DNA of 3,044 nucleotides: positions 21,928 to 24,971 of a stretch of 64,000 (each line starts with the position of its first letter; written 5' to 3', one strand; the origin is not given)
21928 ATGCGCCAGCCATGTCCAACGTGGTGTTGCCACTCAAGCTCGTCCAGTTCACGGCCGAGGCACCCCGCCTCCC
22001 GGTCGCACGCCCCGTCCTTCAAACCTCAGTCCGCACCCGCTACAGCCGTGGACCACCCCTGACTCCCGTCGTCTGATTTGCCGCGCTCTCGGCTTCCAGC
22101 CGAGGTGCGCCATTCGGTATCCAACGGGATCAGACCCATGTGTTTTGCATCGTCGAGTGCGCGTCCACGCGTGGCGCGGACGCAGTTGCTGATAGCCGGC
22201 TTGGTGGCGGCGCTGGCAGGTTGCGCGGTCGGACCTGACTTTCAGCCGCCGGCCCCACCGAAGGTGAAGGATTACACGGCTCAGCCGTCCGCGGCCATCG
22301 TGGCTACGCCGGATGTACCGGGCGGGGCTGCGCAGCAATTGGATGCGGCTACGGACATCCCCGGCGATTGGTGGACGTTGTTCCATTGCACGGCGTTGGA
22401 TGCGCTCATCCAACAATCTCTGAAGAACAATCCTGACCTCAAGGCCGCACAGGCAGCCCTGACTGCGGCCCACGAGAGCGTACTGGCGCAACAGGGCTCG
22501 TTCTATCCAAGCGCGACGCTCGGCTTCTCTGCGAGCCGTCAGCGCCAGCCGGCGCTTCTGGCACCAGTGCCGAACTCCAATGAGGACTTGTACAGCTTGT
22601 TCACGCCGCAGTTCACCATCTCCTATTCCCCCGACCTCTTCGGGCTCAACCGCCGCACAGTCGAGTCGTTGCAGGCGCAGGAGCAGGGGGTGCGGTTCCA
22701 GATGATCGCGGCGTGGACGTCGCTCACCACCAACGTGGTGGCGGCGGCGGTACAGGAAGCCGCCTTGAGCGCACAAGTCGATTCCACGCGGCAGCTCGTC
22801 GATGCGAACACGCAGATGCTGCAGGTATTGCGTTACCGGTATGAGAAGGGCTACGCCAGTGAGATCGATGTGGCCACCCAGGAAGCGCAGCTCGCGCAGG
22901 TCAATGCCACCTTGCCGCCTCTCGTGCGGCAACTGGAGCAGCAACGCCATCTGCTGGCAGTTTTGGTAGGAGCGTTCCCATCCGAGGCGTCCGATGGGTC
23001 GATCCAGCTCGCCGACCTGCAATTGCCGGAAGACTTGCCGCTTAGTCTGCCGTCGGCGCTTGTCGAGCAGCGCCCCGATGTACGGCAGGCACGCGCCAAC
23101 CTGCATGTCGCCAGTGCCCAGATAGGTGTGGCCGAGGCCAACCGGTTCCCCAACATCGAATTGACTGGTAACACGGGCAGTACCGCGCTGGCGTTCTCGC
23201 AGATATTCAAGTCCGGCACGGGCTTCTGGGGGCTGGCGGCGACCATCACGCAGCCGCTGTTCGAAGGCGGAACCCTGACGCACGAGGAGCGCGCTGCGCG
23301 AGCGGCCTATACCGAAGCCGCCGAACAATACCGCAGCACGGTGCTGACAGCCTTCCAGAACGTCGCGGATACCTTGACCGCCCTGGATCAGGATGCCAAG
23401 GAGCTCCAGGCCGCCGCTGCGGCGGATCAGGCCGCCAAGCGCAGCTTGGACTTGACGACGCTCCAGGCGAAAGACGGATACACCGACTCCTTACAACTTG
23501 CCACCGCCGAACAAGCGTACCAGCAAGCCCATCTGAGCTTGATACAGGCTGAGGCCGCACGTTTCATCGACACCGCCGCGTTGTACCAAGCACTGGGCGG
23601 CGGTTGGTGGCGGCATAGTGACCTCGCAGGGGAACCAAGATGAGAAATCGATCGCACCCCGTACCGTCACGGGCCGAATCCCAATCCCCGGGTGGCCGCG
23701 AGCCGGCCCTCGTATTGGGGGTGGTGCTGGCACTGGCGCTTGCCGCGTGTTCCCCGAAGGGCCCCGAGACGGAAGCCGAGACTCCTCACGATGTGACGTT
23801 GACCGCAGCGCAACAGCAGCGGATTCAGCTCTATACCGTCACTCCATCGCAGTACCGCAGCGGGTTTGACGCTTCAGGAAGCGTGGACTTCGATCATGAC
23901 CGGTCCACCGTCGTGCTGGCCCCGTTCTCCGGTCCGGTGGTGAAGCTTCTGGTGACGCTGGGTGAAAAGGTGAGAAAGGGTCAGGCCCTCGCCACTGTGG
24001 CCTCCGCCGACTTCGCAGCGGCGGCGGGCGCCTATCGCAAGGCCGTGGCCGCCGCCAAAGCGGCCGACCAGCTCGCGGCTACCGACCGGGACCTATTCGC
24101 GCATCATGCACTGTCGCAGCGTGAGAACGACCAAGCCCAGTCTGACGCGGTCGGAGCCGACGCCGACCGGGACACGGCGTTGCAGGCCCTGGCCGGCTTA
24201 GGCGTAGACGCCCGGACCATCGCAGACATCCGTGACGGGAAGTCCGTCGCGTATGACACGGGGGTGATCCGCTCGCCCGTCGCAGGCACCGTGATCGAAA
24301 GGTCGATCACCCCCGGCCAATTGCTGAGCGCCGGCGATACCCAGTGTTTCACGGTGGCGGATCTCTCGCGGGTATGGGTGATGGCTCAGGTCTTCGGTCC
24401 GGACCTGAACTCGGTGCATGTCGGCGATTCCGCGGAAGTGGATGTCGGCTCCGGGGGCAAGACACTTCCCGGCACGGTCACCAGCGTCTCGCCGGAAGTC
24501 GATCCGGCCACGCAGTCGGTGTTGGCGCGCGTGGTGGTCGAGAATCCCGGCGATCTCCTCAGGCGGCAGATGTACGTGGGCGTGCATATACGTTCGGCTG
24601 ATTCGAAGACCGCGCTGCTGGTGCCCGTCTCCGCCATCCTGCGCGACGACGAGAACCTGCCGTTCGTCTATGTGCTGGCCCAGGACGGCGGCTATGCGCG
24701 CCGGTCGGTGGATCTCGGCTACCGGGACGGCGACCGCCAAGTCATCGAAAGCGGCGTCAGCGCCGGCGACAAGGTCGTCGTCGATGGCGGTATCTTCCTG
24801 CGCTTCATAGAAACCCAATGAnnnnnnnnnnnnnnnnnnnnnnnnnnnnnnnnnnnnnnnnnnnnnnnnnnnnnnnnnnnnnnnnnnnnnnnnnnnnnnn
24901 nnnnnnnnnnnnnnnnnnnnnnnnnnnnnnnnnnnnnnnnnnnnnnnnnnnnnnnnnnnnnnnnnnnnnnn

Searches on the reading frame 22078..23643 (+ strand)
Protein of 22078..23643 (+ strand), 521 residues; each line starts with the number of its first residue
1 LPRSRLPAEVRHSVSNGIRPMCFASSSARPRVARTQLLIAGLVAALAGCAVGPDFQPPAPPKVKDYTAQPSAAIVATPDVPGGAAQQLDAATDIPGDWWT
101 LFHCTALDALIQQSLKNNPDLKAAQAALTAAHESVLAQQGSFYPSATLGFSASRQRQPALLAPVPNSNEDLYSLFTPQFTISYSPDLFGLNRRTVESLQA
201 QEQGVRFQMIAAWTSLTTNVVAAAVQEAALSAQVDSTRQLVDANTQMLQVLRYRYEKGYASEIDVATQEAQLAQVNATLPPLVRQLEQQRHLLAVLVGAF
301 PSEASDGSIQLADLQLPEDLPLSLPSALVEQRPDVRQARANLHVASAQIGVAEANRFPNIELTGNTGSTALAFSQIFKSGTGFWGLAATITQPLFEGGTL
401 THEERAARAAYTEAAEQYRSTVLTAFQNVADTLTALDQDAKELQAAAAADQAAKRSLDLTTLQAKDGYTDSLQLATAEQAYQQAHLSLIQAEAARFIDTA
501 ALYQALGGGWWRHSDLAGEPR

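Call 6: search_protein_families(library=pfam, proteins=[window:22078-23643:+], max_evalue=0.01)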
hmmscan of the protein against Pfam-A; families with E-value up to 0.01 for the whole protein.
window:22078-23643:+ (521 aa): 1 family
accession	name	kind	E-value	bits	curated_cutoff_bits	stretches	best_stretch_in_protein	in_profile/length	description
PF02321.23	OEP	-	3.7e-44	151.2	22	2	325-507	5-187/187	Outer membrane efflux protein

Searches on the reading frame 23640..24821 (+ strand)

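Call 27: search_protein_families(library=pfam, proteins=[window:23640-24821:+], max_evalue=0.00001)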
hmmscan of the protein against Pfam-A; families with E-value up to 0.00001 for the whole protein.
window:23640-24821:+ (393 aa): 2 families
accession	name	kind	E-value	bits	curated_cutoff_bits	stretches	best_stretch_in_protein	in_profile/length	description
PF16576.10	HlyD_D23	-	6.9e-44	150.1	30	1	76-313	6-214/214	Barrel-sandwich domain of CusB or HlyD membrane-fusion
PF13437.12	HlyD_3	-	2.4e-22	80.1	22.2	1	209-304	1-100/106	HlyD family secretion protein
